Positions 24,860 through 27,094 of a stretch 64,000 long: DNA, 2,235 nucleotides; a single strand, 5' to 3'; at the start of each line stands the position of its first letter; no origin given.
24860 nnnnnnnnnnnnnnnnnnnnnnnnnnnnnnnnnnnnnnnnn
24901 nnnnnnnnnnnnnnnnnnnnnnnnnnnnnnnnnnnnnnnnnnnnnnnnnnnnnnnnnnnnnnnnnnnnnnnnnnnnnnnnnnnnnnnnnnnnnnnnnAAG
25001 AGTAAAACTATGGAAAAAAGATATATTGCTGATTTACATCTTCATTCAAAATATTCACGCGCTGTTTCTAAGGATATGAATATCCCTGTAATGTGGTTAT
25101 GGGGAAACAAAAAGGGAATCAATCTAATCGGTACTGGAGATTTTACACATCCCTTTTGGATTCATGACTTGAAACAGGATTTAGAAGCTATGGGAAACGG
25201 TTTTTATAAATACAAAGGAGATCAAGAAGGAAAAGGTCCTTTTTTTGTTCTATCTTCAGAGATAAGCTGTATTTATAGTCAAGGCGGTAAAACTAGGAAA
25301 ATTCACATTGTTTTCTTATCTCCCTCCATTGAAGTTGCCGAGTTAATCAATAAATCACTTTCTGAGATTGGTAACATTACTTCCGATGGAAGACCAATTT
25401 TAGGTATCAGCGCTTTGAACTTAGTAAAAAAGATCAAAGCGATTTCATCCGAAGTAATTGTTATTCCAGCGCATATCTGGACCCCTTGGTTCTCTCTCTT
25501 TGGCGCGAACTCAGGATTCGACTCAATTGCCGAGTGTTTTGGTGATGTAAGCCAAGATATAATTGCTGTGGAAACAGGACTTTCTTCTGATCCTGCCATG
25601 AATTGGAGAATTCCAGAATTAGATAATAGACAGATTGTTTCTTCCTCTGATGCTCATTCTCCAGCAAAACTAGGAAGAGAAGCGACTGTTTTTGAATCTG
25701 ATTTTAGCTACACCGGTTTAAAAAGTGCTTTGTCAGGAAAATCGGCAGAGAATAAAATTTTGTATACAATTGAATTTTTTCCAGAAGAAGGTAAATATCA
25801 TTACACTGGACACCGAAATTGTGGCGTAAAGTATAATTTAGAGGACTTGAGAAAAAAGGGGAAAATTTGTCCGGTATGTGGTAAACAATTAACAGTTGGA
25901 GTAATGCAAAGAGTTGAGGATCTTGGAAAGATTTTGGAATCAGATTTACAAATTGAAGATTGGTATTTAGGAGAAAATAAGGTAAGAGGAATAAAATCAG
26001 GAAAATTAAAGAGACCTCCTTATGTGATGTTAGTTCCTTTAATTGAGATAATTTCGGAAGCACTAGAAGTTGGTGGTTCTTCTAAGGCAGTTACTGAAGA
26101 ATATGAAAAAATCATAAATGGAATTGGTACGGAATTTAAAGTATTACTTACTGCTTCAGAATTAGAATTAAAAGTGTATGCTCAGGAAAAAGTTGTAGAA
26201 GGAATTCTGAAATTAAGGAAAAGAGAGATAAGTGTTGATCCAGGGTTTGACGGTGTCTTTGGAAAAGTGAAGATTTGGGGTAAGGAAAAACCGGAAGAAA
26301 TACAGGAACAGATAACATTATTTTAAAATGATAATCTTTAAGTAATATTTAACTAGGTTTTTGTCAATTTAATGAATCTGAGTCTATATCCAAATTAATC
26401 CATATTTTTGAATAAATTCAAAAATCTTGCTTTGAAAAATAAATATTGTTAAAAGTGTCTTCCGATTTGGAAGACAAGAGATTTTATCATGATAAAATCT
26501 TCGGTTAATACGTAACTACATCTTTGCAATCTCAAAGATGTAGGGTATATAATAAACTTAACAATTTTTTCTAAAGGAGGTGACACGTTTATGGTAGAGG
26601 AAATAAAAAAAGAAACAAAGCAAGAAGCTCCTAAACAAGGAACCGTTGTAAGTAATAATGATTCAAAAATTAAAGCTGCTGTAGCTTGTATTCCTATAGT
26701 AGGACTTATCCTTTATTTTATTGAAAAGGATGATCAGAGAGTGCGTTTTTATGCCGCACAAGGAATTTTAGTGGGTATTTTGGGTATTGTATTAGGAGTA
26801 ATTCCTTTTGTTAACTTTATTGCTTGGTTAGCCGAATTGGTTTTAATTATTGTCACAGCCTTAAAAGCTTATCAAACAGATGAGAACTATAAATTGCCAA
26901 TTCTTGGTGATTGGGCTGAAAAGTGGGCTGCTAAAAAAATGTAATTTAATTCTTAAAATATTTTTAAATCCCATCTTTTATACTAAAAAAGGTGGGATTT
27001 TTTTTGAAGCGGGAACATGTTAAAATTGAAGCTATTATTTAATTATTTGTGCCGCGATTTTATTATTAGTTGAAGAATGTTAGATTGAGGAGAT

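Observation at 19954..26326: DNA-repair gene cluster containing an archaeal-type EndoQ-like nuclease next to an ATP-dependent ligase, with an interposed Fic protein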

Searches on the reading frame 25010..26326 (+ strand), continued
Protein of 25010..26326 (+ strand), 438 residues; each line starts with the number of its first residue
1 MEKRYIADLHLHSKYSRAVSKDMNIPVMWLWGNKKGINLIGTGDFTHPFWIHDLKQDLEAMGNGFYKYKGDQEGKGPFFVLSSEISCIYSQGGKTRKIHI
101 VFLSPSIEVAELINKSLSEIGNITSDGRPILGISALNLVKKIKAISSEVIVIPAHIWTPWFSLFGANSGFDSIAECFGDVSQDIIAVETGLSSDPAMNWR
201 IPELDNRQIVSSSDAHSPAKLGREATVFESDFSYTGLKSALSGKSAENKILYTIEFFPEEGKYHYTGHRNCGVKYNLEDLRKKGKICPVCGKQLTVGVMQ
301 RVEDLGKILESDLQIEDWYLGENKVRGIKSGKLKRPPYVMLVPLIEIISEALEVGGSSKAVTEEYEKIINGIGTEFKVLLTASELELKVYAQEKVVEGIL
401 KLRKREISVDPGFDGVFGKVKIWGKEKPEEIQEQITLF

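Call 25: fold_search(model_id=the predicted structure, library=pdb)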
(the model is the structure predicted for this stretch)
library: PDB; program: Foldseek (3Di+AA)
matches with E <= 10: 127; with E <= 0.001: 5
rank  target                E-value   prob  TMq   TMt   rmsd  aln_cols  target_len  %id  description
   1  5zb8_A                1.8e-35  1.00  0.78  0.85   3.2       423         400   30  Crystal structure of the novel lesion-specific endonuclease PfuEndoQ from Pyrococcus furiosus (released 2018-04-04)
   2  5zb8_B                3.0e-35  1.00  0.79  0.86   3.1       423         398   30  Crystal structure of the novel lesion-specific endonuclease PfuEndoQ from Pyrococcus furiosus (released 2018-04-04)
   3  5zb8_C                4.5e-35  1.00  0.79  0.86   3.2       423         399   30  Crystal structure of the novel lesion-specific endonuclease PfuEndoQ from Pyrococcus furiosus (released 2018-04-04)
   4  7k30_A                2.7e-32  1.00  0.77  0.85   3.5       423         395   30  Crystal structure of Endonuclease Q complex with 27-mer duplex substrate with dU at the active site (released 2021-03-17)
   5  7rty_A                1.5e-04  1.00  0.35  0.58   5.0       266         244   12  Crystal Structure of PsfC from Pseudomonas syringae PB-5123 (released 2021-09-15)
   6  3o0f                  1.2e-03  1.00  0.27  0.39   7.9       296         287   11  Crystal structure of a putative metal-dependent phosphoesterase (BAD_1165) from bifidobacterium adolescentis atcc 15703  (released 2010-08-25)
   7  3e0f                  2.9e-03  0.99  0.27  0.38   8.1       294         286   12  Crystal structure of a putative metal-dependent phosphoesterase (bad_1165) from bifidobacterium adolescentis atcc 15703  (released 2008-09-02)
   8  7ug9                  5.9e-03  0.97  0.24  0.44   7.4       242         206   13  Crystal structure of RNase AM PHP domain (released 2022-08-31)
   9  9etk                  1.9e-02  0.87  0.26  0.38   8.8       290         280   15  Crystal structure of Vibrio cholerae RNase AM (released 2024-09-11)
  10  2yb1                  2.3e-02  0.93  0.30  0.43   7.5       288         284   16  Structure of an amidohydrolase from Chromobacterium violaceum (EFI target EFI-500202) with bound Mn, AMP and phosphate. (released 2011-03-16)
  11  4iqj_C                4.2e-02  0.80  0.27  0.12   6.9       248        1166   12  Structure of PolIIIalpha-Tauc-DNA complex suggests an atomic model of the replisome (released 2013-03-13)
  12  1erz_A                1.3e-01  0.09  0.09  0.11  12.4       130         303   12  CRYSTAL STRUCTURE OF N-CARBAMYL-D-AMINO ACID AMIDOHYDROLASE WITH A NOVEL CATALYTIC FRAMEWORK COMMON TO AMIDOHYDROLASES (released 2001-04-06)
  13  6lei_B                1.7e-01  0.12  0.10  0.13  12.8       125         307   14  Structure of D-carbamoylase from Nitratireductor indicus (released 2020-10-28)
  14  1fo6_A                2.0e-01  0.09  0.10  0.13  11.4       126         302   12  CRYSTAL STRUCTURE ANALYSIS OF N-CARBAMoYL-D-AMINO-ACID AMIDOHYDROLASE (released 2001-08-29)
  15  6led_B                2.1e-01  0.08  0.09  0.12  12.6       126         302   12  Structure of D-carbamoylase mutant from Nitratireductor indicus (released 2020-10-28)
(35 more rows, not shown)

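Call 40: search_protein_families(library=padloc, proteins=[window:25010-26326:+], max_evalue=0.01)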
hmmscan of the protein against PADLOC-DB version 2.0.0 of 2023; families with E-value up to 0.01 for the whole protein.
window:25010-26326:+ (438 aa): 0 families

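Call 71: search_protein_representatives(protein=window:25010-26326:+)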
Query: 438 residues. Proteins with E-value up to 0.001 (for the whole library): 3339; up to 1e-10: 2116; up to 1e-30: 923. The best 150 are listed.
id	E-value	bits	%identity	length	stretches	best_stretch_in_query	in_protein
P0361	1.2e-134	465.7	58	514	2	75-429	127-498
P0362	4.1e-131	454.1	56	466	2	5-243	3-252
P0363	1.3e-129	449.2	56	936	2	5-217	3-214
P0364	2.6e-129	448.1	51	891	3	243-430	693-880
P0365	3.5e-127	441.1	51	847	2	139-436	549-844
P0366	1.9e-123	428.8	53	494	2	77-426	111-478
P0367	3.9e-123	427.8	51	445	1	6-433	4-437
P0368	1.4e-122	426.0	49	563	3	76-247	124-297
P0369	1.7e-122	425.7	48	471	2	75-427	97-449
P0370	1.4e-121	422.7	50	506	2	5-243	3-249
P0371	5.6e-121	420.7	49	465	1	4-433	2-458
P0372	3.4e-120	418.1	51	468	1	4-438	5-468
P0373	8.5e-120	416.8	51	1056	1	4-433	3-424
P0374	5.4e-118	410.8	48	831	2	155-428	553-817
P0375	1.7e-115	402.6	45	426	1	3-429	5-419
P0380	3.8e-112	391.6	50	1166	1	4-438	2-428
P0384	1.2e-111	389.9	49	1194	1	4-438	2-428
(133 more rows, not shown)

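Call 72: search_protein_families(library=pfam, proteins=[P0380, P0384, P0373, P0365, P0364, P0363], max_evalue=0.00001)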
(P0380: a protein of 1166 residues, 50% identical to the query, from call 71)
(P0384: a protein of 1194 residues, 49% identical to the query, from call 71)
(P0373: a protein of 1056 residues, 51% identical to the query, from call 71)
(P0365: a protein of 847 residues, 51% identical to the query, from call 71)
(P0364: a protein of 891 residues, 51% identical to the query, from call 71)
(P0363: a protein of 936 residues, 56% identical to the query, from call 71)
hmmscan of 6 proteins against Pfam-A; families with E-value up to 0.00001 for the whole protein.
P0380 (1166 aa): 5 families
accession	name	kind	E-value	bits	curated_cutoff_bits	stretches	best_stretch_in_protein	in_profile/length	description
PF00580.27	UvrD-helicase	-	9e-81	271.9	23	1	476-745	1-271/271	UvrD/REP helicase N-terminal domain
PF13361.12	UvrD_C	-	8.1e-48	164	25.6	1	750-1116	1-348/350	UvrD-like helicase C-terminal domain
PF13245.12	AAA_19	-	1.8e-24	86.8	25.1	1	480-730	1-134/134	AAA domain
PF13538.12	UvrD_C_2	-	2.1e-09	37.5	27.4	1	1060-1113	4-51/52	UvrD-like helicase C-terminal domain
PF01443.25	Viral_helicase1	-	8.2e-06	26.2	21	0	1057-1114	178-227/228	Viral superfamily 1 RNA helicase core domain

P0384 (1194 aa): 4 families
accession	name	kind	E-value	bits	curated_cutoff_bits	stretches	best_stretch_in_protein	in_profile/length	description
PF00580.27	UvrD-helicase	-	6e-72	243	23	1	505-789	1-271/271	UvrD/REP helicase N-terminal domain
PF13361.12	UvrD_C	-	1.1e-40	140.6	25.6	2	1048-1152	264-349/350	UvrD-like helicase C-terminal domain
PF13245.12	AAA_19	-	8e-25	88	25.1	1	515-774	9-134/134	AAA domain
PF13538.12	UvrD_C_2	-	1.7e-09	37.8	27.4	0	1126-1149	29-52/52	UvrD-like helicase C-terminal domain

P0373 (1056 aa): 7 families
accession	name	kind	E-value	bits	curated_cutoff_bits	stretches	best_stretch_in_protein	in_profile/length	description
PF00580.27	UvrD-helicase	-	5e-54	184.2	23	1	460-695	2-271/271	UvrD/REP helicase N-terminal domain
PF13361.12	UvrD_C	-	6e-39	134.9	25.6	2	938-1011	273-348/350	UvrD-like helicase C-terminal domain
PF13245.12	AAA_19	-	1.9e-23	83.6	25.1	1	463-680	1-134/134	AAA domain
PF13538.12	UvrD_C_2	-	6.3e-11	42.4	27.4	1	954-1009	4-52/52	UvrD-like helicase C-terminal domain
PF01443.25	Viral_helicase1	-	4.8e-08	33.5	21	0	902-1008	129-226/228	Viral superfamily 1 RNA helicase core domain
PF13086.12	AAA_11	-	3e-06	27.6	27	1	460-597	3-145/257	AAA domain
PF13604.12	AAA_30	-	5.7e-06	26.6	27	0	460-556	3-97/191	AAA domain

P0365 (847 aa): 1 family
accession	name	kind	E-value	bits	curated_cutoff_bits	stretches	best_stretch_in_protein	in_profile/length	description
PF14890.11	Intein_splicing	-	1.1e-08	35.5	35.8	1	179-564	30-155/155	Intein splicing domain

P0364 (891 aa): 1 family
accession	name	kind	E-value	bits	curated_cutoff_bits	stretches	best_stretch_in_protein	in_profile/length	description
PF14890.11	Intein_splicing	-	2.5e-10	40.8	35.8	1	261-565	75-155/155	Intein splicing domain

P0363 (936 aa): 2 families
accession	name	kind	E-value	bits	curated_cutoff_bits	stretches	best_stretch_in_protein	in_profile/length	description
PF14890.11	Intein_splicing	-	8.8e-25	87.8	35.8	1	222-733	2-155/155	Intein splicing domain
PF14528.11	LAGLIDADG_3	-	4.3e-24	85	22.5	1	519-595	3-82/82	LAGLIDADG-like domain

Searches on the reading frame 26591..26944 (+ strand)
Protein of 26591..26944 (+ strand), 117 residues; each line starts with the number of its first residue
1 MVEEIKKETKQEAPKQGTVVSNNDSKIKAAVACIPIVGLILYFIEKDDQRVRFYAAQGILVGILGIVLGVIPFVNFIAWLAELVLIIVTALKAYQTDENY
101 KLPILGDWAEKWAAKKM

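Call 3: search_protein_families(library=pfam, proteins=[window:26591-26944:+])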
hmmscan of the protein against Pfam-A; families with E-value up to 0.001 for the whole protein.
window:26591-26944:+ (117 aa): 1 family
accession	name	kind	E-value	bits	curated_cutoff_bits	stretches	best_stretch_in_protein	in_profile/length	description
PF09685.15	DUF4870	-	0.0001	22.7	25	0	58-104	58-102/107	Domain of unknown function (DUF4870)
